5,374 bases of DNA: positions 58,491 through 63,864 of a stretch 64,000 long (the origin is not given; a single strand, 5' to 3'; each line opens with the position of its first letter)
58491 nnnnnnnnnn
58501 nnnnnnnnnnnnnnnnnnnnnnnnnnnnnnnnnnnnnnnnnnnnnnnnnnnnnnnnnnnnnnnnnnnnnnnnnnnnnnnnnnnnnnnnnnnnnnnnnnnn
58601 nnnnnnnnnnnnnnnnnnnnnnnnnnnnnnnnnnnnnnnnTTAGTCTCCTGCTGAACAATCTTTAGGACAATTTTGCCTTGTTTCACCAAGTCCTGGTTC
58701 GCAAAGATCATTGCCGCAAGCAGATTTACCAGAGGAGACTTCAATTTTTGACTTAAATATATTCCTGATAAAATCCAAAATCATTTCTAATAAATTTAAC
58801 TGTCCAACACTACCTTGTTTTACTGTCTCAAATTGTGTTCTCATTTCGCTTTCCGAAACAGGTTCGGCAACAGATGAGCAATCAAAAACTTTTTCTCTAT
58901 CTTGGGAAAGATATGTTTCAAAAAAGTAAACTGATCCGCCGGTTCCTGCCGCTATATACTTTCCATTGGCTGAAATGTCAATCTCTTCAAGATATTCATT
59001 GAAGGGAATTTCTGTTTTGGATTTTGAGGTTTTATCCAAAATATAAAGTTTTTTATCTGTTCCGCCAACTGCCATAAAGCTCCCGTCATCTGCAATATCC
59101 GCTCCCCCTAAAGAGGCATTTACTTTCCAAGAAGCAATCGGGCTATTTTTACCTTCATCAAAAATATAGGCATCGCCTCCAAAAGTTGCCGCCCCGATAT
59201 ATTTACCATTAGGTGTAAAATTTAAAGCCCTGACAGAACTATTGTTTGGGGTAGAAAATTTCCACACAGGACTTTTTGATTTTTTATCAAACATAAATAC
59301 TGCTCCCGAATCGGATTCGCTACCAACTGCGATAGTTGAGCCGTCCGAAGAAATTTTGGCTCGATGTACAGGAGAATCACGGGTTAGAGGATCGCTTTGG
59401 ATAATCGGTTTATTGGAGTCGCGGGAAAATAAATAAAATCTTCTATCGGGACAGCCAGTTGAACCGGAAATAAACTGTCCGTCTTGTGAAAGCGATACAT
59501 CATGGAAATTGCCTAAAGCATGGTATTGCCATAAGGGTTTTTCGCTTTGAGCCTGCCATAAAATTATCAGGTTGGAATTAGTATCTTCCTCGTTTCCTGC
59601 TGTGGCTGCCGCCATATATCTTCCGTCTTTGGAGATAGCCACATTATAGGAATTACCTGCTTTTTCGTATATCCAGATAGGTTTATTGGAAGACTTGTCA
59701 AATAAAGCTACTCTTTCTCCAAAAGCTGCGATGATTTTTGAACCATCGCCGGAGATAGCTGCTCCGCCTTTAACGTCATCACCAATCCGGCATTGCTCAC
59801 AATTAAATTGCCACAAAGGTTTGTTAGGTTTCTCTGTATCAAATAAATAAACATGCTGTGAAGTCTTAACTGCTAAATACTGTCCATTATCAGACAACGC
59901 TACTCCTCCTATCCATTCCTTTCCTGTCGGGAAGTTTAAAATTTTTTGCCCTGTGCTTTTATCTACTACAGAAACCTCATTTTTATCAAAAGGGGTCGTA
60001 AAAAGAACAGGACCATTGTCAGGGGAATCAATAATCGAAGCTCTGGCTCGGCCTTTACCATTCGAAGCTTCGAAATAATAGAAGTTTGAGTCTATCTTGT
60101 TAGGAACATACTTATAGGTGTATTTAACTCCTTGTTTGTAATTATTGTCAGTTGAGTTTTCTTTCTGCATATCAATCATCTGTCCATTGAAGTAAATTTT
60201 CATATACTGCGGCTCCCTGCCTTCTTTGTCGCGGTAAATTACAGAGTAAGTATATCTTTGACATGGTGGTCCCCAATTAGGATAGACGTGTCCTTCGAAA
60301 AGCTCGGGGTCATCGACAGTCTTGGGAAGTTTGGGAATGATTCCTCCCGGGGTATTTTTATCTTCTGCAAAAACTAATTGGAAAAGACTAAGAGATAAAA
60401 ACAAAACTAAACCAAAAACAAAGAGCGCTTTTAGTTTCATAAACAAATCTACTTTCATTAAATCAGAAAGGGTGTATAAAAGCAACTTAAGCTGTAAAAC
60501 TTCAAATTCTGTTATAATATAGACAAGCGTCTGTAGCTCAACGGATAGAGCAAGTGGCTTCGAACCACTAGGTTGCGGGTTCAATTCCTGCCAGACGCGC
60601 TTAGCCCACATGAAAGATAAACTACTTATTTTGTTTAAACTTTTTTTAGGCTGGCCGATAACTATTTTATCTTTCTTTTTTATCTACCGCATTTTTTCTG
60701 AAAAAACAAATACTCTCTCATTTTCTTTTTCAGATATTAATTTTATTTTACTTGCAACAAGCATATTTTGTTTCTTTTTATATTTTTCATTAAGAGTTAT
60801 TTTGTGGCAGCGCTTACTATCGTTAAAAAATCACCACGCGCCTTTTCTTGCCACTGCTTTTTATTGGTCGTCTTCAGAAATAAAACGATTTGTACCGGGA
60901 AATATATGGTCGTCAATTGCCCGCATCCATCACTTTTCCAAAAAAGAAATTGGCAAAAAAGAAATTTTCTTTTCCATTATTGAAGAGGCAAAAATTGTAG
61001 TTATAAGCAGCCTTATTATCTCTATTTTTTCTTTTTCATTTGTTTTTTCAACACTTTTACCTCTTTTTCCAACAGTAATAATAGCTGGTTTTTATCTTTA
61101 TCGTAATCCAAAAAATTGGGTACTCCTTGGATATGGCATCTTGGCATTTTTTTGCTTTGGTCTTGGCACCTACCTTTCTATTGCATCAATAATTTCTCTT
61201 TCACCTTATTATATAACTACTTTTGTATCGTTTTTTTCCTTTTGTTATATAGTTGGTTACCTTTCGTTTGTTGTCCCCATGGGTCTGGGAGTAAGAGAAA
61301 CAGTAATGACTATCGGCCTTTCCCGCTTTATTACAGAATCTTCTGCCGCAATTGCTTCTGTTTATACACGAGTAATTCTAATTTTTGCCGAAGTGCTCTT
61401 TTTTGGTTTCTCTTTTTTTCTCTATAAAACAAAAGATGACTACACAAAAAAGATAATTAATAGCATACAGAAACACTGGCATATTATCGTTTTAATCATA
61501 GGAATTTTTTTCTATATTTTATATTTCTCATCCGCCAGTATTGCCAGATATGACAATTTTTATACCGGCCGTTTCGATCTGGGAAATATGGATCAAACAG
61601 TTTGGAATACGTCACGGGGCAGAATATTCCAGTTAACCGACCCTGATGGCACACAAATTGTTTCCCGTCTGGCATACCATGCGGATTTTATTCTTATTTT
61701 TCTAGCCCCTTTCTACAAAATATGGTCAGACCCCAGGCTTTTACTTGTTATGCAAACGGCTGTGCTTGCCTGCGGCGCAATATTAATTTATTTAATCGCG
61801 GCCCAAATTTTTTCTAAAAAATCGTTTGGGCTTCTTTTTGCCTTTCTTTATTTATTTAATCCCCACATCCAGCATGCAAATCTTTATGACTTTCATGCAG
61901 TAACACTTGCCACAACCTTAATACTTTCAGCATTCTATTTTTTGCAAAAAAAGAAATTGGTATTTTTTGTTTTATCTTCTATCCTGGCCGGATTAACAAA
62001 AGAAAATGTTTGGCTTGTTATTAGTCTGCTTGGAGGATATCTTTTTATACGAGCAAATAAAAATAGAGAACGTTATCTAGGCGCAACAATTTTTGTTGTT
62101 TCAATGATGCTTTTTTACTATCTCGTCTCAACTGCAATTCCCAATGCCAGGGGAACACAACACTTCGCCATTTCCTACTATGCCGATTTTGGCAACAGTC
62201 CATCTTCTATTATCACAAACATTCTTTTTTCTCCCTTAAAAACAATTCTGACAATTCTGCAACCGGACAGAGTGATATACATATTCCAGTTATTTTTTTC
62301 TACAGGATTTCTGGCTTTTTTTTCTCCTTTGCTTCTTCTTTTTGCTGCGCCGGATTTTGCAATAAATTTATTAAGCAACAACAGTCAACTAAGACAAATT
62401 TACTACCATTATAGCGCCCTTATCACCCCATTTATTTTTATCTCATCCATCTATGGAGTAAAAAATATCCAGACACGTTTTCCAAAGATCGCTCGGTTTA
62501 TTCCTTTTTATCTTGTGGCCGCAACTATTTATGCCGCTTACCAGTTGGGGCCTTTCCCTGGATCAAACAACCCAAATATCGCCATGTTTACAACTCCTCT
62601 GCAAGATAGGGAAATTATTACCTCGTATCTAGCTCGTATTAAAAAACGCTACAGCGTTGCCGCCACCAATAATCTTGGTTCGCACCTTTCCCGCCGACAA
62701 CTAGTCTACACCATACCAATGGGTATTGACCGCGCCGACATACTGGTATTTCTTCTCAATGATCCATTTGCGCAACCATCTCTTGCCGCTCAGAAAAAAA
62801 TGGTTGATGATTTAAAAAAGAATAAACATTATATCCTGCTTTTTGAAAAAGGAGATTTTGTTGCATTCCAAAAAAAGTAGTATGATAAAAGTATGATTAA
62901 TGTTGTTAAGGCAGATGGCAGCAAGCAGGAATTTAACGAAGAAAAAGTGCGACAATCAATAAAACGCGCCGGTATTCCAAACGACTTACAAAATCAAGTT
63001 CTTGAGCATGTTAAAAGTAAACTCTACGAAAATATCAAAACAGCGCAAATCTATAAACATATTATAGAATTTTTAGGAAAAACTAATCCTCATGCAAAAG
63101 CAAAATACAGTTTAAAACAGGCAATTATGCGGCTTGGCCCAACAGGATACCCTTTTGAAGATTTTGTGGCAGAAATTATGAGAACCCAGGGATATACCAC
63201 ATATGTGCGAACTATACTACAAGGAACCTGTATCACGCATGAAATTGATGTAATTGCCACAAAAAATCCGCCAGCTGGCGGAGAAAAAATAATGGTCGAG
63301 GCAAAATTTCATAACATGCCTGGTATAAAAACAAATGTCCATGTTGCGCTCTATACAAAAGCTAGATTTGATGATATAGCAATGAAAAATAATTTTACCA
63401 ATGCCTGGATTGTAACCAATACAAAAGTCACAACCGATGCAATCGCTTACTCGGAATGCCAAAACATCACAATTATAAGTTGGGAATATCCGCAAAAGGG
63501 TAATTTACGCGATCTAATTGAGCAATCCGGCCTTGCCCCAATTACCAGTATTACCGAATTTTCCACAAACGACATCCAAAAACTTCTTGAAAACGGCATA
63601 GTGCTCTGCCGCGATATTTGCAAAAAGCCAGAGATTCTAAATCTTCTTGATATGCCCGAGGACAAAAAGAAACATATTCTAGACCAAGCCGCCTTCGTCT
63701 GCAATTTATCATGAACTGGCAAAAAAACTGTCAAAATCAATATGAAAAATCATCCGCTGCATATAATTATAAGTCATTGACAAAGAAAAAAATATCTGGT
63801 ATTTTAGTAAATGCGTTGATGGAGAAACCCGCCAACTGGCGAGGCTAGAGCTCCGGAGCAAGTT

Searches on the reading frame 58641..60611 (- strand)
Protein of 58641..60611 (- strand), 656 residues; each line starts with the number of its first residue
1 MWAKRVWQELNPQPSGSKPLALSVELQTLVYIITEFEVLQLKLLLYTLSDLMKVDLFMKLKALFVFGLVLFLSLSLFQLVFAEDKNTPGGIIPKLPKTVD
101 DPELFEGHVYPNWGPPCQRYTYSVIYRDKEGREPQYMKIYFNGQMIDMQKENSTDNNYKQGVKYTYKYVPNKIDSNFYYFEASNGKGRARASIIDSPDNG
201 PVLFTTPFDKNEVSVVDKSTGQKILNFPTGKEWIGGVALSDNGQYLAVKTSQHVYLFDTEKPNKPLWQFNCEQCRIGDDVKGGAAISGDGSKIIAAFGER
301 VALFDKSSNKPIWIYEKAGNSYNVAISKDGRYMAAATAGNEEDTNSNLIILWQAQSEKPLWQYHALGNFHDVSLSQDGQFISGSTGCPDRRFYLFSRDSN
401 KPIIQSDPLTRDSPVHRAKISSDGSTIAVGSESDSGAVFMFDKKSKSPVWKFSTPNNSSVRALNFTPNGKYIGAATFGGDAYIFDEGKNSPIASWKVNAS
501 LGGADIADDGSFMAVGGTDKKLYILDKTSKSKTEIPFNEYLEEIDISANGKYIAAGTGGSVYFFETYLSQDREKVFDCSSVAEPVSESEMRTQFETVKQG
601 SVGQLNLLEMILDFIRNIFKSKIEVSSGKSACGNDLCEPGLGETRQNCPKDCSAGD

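Call 58: search_protein_families(library=pfam, max_evalue=0.001, proteins=[window:58641-60611:-])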
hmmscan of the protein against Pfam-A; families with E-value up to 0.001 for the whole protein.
window:58641-60611:- (656 aa): 14 families
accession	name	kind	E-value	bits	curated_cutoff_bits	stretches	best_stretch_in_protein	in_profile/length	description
PF23414.1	Beta-prop_EML_2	-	4e-24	85.8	90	2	433-565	17-151/266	Echinoderm microtubule-associated protein second beta-propeller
PF25174.1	Beta-prop_THOC3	-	2.5e-17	63.2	305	2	415-557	91-232/272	THOC3 beta-propeller domain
PF24814.1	WD40_Prp19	-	4.8e-17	62.3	320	1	349-556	73-278/281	Prp19 WD40 domain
PF24807.1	WD40_CDC20-Fz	-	5.3e-15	55.9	200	2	293-470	23-190/292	CDC20/Fizzy WD40 domain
PF13570.13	Beta-prop_ACSF4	-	1.8e-13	51.1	133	2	211-499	29-302/329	Beta-alanine-activating enzyme, beta-propeller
PF24817.1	WD40_WDHD1_1st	-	2.4e-13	50.4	109.9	0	420-497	186-262/291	WDHD1 first WD40 domain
PF00400.38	WD40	-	4.8e-11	43.1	27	0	448-484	3-38/39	WD domain, G-beta repeat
PF24780.1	WD40_MABP1-WDR62_1st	-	1.2e-08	35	496.3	1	418-535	44-163/328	MABP1/WDR62 first WD40 domain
PF13360.13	PQQ_2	-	2.1e-07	31.3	27.6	1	200-399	33-226/233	Outer membrane protein assembly factor BamB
PF18975.6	DUF5711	-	1.2e-06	28.5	26.3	0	412-475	93-157/344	Family of unknown function (DUF5711)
PF12894.13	ANAPC4_WD40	-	5.6e-06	27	22.9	0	445-499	25-80/91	Anaphase-promoting complex subunit 4 WD40 domain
PF23389.1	Beta-prop_WDR19_1st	-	6.3e-05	22.6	27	0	509-561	9-61/325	WDR19 first beta-propeller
PF25173.1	Beta-prop_WDR3_1st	-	6.4e-05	23.2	154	0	412-558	29-175/184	WDR3 first beta-propeller domain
PF25175.1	Beta-prop_WDR5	-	8e-05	22.5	250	0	412-492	136-214/296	WDR5 beta-propeller domain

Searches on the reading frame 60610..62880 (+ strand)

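Call 58: search_protein_families(library=pfam, max_evalue=0.001, proteins=[window:60610-62880:+])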
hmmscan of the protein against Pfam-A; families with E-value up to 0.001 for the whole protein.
window:60610-62880:+ (756 aa): 1 family
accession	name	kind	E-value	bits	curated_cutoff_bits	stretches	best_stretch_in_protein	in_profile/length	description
PF09852.15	DUF2079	-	1.1e-65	223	28.2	1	313-737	1-444/459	Predicted membrane protein (DUF2079)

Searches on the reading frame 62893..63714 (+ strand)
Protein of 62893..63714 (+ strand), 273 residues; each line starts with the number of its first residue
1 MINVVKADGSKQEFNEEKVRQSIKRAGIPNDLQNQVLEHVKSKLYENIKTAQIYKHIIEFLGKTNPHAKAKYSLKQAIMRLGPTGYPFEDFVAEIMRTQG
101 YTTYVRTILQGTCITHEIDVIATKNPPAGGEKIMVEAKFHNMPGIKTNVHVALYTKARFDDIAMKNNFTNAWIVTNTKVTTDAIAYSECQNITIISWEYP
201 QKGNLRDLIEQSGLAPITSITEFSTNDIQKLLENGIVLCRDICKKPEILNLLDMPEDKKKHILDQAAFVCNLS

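Call 58: search_protein_families(library=pfam, max_evalue=0.001, proteins=[window:62893-63714:+])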
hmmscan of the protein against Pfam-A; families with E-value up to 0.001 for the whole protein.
window:62893-63714:+ (273 aa): 2 families
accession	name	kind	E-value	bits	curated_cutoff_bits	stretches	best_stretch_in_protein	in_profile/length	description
PF04471.18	Mrr_cat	-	3.6e-10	40.4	21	1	85-196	6-107/115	Restriction endonuclease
PF03477.21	ATP-cone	-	6.5e-09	36.7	25.8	1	2-71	1-77/88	ATP cone domain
